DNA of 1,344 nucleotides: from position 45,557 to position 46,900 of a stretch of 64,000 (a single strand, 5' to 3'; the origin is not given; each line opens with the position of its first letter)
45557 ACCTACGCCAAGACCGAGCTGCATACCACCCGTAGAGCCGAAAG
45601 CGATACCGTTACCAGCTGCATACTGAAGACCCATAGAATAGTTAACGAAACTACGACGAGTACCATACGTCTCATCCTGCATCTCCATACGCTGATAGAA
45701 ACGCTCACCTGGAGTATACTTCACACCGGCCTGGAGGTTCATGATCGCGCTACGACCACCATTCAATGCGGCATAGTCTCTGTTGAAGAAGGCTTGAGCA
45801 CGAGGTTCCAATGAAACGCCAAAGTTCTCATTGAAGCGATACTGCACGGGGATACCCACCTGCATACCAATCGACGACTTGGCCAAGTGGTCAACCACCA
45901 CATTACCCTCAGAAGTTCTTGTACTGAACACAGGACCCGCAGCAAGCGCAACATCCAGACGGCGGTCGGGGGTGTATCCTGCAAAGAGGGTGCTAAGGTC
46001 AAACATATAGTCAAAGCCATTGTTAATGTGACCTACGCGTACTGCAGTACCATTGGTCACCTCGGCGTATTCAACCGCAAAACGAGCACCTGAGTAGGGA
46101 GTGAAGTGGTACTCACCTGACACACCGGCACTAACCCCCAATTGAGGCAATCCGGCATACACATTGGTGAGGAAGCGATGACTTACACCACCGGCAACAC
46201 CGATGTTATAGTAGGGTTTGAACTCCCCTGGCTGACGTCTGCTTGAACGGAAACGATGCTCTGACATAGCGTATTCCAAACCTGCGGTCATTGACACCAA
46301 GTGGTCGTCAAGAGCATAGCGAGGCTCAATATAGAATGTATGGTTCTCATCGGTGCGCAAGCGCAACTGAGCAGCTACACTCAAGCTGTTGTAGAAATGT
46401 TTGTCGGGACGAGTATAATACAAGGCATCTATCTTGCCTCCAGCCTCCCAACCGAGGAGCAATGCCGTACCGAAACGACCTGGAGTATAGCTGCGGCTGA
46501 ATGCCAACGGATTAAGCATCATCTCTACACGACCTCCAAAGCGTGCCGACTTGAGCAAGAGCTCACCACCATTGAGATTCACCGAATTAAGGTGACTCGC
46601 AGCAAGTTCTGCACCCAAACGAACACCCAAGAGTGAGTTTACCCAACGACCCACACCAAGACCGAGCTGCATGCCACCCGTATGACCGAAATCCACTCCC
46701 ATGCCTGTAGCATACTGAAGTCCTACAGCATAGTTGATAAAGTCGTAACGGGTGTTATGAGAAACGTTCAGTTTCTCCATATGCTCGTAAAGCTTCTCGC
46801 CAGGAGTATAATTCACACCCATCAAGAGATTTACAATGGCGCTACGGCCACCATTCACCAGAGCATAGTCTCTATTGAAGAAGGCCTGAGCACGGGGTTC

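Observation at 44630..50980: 2116-aa protein made of about eleven tandem small beta-barrel-like modules (candidate poly-barrel outer-membrane protein)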

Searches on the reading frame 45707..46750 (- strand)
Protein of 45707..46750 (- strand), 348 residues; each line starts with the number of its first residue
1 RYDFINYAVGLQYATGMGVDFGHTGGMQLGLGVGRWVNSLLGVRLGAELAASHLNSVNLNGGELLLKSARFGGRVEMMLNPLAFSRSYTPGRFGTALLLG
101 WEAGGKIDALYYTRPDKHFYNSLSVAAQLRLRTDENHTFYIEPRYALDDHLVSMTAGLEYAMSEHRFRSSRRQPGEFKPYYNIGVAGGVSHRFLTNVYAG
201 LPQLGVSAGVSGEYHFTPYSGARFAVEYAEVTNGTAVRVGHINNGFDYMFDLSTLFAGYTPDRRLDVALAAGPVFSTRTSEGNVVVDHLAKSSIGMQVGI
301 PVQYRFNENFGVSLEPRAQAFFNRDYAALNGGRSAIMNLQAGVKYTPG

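Call 31: predict_structure(alignment_id=A1)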
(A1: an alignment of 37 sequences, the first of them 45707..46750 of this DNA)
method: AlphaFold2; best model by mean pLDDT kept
length: 348 residues; sequences in the alignment: 37
mean_pLDDT: 91.2   pTM: 0.78
mean pLDDT of the five models: 91.2, 90.8, 90.3, 90.0, 89.6
residues with pLDDT >= 90: 238; 70-90: 99; 50-70: 11; < 50: 0
segments of 3 or more residues with pLDDT < 50: none
pLDDT, mean of each block of 10 residues (from residue 1): 93 88 88 95 96 85 87 97 91 96 91 82 97 91 94 95 90 94 96 82 91 97 97 86 97 92 93 95 83 95 95 94 74 80 94
secondary structure, 60 per line:
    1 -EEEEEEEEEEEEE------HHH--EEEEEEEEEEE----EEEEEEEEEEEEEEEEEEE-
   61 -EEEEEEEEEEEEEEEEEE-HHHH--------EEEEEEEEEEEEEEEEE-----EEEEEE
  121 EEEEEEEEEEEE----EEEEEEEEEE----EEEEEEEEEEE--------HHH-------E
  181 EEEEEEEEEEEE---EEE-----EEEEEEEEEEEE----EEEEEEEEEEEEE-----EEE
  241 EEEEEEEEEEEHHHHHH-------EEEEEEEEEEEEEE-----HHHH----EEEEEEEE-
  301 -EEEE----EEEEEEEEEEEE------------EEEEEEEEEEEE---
elements in order: E2-14 E26-36 E41-59 E62-79 H81-84 E93-109 E115-132 E137-146 E151-161 E180-192 E196-198 E204-215 E220-232 E238-251 H252-257 E265-278 H284-287 E292-299 E302-305 E310-321 E334-345

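Call 34: fold_search(model_id=the predicted structure, library=pdb)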
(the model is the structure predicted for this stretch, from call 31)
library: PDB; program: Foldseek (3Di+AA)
matches with E <= 10: 1095; with E <= 0.001: 191
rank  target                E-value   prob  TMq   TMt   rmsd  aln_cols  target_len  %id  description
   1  2x9k                  4.5e-08  1.00  0.26  0.32  16.7       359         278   11  Structure of a E.coli porin (released 2011-01-26)
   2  7q5c                  6.9e-08  1.00  0.24  0.31  16.1       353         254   10  Crystal structure of OmpG in space group 96 (released 2022-11-16)
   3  2iwv_A                7.2e-08  1.00  0.25  0.31  16.9       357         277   11  Structure of the monomeric outer membrane porin OmpG in the open and closed conformation (released 2006-08-14)
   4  2wvp                  7.2e-08  1.00  0.23  0.29  16.7       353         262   11  Synthetically modified OmpG (released 2010-07-14)
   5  2f1c                  4.7e-07  1.00  0.23  0.29  17.0       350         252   10  Crystal structure of the monomeric porin OmpG (released 2006-06-27)
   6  2r88_A                3.3e-06  1.00  0.21  0.20  16.5       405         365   10  Crystal structure of the long-chain fatty acid transporter FadL mutant delta S3 kink (released 2008-09-23)
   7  3fyx                  3.6e-06  0.99  0.18  0.18  21.8       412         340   12  The Structure of OmpF porin with a synthetic dibenzo-18-crown-6 as modulator (released 2009-06-30)
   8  8jto                  4.3e-06  1.00  0.19  0.19  21.4       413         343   11  Outer membrane porin of Burkholderia pseudomallei (BpsOmp38) in complex with ceftazidime (released 2024-06-26)
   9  2r4l_A                6.0e-06  1.00  0.23  0.20  23.4       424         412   12  Crystal structure of the long-chain fatty acid transporter FadL mutant P34A (released 2008-09-16)
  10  3dwo                  6.9e-06  0.99  0.21  0.17  18.1       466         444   10  Crystal structure of a Pseudomonas aeruginosa FadL homologue (released 2008-12-16)
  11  4ctd_A                7.3e-06  1.00  0.23  0.32  17.3       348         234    9  X-ray structure of an engineered OmpG loop6-deletion (released 2014-08-13)
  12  3pgu                  7.3e-06  1.00  0.24  0.21  20.2       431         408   10  Phe3Glu mutant of EcFadL (released 2011-05-25)
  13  3pgs_B                1.0e-05  1.00  0.22  0.19  17.8       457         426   10  Phe3Gly mutant of EcFadL (released 2011-05-25)
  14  3pgr                  1.5e-05  1.00  0.23  0.21  16.4       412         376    9  Asp348Arg mutant of EcFadL (released 2011-05-25)
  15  9b8h_A                1.5e-05  1.00  0.21  0.14  18.4       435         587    8  Cryo-EM structure of E. coli cellulose synthase subunit C with cellotetraose (released 2025-02-19)
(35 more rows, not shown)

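Call 37: find_related_loci(query=A1, collection=genome_contigs, flank=10000)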
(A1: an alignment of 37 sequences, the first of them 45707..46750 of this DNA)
Query A1 (348 aa) in genome_contigs; peptide patterns used: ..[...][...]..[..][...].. (x = any residue, [..] = any of these).
5 stretches matched a pattern; 4 encode a relative of the query (tblastn E <= 1e-3); 3 distinct loci.
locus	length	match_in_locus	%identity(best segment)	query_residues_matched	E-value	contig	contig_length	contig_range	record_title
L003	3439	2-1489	66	2-347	1e-160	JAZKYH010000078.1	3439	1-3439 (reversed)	MAG: Bacteroidaceae bacterium isolate T1900045104_TC20190098.MAGScoT_cleanbin_000010 SGB_4771_k141_850806, whole genome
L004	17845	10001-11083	45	2-346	2e-98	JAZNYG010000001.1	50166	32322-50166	MAG: Bacteroidaceae bacterium isolate T1900044777_TS20190243.MAGScoT_cleanbin_000022 SGB_2496_k141_728570, whole genome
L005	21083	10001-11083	46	2-346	4e-97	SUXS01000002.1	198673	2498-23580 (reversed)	MAG: Bacteroidales bacterium isolate SIG130 NODE_187_length_198673_cov_17.714610, whole genome shotgun sequence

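Call 47: search_protein_families(library=pfam, alignment_id=A1, max_evalue=0.01)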
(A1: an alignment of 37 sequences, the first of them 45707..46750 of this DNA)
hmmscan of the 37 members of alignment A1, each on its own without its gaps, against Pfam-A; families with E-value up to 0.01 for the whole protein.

A. member 1, window:45707-46750:- (348 aa): 2 families
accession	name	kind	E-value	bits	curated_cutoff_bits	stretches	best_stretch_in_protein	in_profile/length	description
PF13505.12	OMP_b-brl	-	4.9e-06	27.3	28.7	1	205-345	43-173/175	Outer membrane protein beta-barrel domain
PF13568.12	OMP_b-brl_2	-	9.3e-06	26.3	27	0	263-316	7-60/175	Outer membrane protein beta-barrel domain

B. families by the number of members that match (of 37 scanned): 8 families
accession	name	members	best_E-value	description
PF13505.12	OMP_b-brl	25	2.3e-11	Outer membrane protein beta-barrel domain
PF13568.12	OMP_b-brl_2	18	1.3e-08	Outer membrane protein beta-barrel domain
PF10895.14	DUF2715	1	0.0002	Domain of unknown function (DUF2715)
PF01103.29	Omp85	1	0.0018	Omp85 superfamily domain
PF17036.11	CBP_BcsS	1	0.0043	Cellulose biosynthesis protein BcsS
PF02462.21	Opacity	1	0.0046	Opacity family porin protein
PF17251.8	Pom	1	0.0064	Protochlamydia outer membrane protein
PF13913.12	zf-C2HC_2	1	0.0088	zinc-finger of a C2HC-type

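Call 48: search_solved_structures(query=A1, max_evalue=1, show_alignments=2)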
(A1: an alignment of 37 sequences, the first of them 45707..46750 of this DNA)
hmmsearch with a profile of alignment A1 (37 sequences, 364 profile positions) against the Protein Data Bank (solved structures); distinct sequences matched with E-value up to 1: 0.

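Call 57: search_protein_representatives(alignment_id=A1)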
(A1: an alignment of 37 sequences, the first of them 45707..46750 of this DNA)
Query: 37 sequences, 364 profile positions. Proteins with E-value up to 0.001 (for the whole library): 766; up to 1e-10: 440; up to 1e-30: 241. The best 150 are listed.
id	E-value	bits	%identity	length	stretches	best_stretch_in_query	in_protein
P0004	0.0e+00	3179.9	-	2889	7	2-363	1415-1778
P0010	0.0e+00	2460.5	-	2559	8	1-363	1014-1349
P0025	0.0e+00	2027.2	-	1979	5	2-363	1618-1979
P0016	0.0e+00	1757.3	-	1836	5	2-363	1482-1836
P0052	6.7e-259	874.3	-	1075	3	2-363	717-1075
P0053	2.5e-193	658.5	-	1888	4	3-363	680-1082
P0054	3.5e-181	618.6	-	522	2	1-363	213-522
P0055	1.1e-149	515.0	-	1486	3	2-363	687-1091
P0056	3.5e-147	506.7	-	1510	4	2-363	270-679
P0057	6.3e-137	472.9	-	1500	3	4-364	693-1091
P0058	2.3e-133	461.2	-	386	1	1-363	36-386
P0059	1.1e-128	445.9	-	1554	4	4-363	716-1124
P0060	2.6e-119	415.0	-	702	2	3-363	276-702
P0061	3.8e-119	414.4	-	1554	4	2-361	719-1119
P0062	7.6e-118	410.2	-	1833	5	2-290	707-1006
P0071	1.1e-95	337.3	-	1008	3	2-363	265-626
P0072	4.4e-95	335.3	-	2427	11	19-332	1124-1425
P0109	1.2e-63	231.8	-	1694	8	3-165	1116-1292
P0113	2.0e-62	227.8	-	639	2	2-363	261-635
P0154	1.4e-50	188.9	-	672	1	1-363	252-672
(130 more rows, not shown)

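Call 62: find_encoding_contigs(protein=P0113, flank=8000, max_places=2)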
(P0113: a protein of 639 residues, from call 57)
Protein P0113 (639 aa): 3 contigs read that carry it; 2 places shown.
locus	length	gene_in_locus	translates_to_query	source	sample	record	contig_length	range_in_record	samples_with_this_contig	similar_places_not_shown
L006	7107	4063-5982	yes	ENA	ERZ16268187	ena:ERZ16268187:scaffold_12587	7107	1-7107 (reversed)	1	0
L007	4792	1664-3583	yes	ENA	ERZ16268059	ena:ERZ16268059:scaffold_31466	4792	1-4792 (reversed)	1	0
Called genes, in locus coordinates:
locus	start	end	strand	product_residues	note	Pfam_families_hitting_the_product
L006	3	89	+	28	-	?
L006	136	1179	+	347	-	PF13149:Mfa_like_1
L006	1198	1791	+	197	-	PF12099:DUF3575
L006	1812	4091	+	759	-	-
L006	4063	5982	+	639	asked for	-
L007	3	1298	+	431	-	?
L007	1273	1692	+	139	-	-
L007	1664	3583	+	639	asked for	-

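Call 63: find_encoding_contigs(protein=P0071, flank=8000, max_places=2)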
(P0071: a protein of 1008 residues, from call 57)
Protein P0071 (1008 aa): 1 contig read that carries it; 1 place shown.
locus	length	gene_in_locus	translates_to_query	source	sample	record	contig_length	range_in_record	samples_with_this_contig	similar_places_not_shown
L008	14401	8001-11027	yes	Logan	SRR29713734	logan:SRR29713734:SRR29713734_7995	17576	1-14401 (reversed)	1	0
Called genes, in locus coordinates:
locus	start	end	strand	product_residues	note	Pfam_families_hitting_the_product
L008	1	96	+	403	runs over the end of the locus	-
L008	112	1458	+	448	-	PF13149:Mfa_like_1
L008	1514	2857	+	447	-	PF13149:Mfa_like_1 (faint)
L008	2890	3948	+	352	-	PF13149:Mfa_like_1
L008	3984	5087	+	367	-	PF13149:Mfa_like_1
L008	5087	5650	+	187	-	PF12099:DUF3575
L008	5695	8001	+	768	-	-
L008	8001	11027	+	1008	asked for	-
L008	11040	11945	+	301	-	PF13149:Mfa_like_1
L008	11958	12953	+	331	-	PF13149:Mfa_like_1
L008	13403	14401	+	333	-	?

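Call 69: find_encoding_contigs(protein=P0072, flank=8000, max_places=1)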
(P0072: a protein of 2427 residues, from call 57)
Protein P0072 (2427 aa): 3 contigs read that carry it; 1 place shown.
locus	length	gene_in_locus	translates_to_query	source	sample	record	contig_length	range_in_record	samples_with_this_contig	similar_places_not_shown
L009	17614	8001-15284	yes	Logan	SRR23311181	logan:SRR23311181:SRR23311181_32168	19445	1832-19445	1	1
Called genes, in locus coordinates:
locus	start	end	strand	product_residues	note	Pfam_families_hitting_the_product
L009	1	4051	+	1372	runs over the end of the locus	PF12099:DUF3575 (faint)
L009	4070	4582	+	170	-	PF12099:DUF3575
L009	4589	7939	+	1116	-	-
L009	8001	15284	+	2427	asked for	PF07437:YfaZ (faint)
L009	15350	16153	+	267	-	PF02563:Poly_export, PF22461:SLBB_2 (weak)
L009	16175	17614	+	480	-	?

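Call 70: find_encoding_contigs(protein=P0059, flank=8000, max_places=1)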
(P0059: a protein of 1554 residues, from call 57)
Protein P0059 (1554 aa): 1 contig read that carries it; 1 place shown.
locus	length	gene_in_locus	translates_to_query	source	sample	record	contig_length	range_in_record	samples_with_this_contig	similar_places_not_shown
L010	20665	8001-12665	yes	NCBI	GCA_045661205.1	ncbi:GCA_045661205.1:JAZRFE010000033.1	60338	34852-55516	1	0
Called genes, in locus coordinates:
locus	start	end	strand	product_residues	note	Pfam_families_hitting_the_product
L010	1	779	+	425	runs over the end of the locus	-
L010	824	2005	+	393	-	PF13149:Mfa_like_1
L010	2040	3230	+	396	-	-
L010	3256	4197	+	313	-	PF13149:Mfa_like_1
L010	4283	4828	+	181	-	PF12099:DUF3575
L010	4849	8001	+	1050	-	-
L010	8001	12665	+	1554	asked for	-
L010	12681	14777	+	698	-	-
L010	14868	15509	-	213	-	PF09335:VTT_dom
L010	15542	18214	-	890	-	PF00690:Cation_ATPase_N, PF00122:E1-E2_ATPase, PF00702:Hydrolase, PF13246:Cation_ATPase, PF08282:Hydrolase_3 (faint), PF00689:Cation_ATPase_C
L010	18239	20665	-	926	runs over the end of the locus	PF02574:S-methyl_trans, PF00809:Pterin_bind, PF02607:B12-binding_2, PF02310:B12-binding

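Call 71: find_encoding_contigs(protein=P0154, flank=8000, max_places=1)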
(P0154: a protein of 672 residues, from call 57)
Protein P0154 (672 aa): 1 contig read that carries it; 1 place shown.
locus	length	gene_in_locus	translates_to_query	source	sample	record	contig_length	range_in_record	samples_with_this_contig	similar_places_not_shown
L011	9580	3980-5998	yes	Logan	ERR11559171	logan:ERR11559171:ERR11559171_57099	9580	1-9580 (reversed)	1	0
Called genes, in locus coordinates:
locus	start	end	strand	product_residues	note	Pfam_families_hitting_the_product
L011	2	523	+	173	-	?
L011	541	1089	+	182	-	PF12099:DUF3575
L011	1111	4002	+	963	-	-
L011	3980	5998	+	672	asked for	-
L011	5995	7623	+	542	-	PF00515:TPR_1 (faint), PF13428:TPR_14 (faint), PF13432:TPR_16 (faint)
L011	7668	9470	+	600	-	-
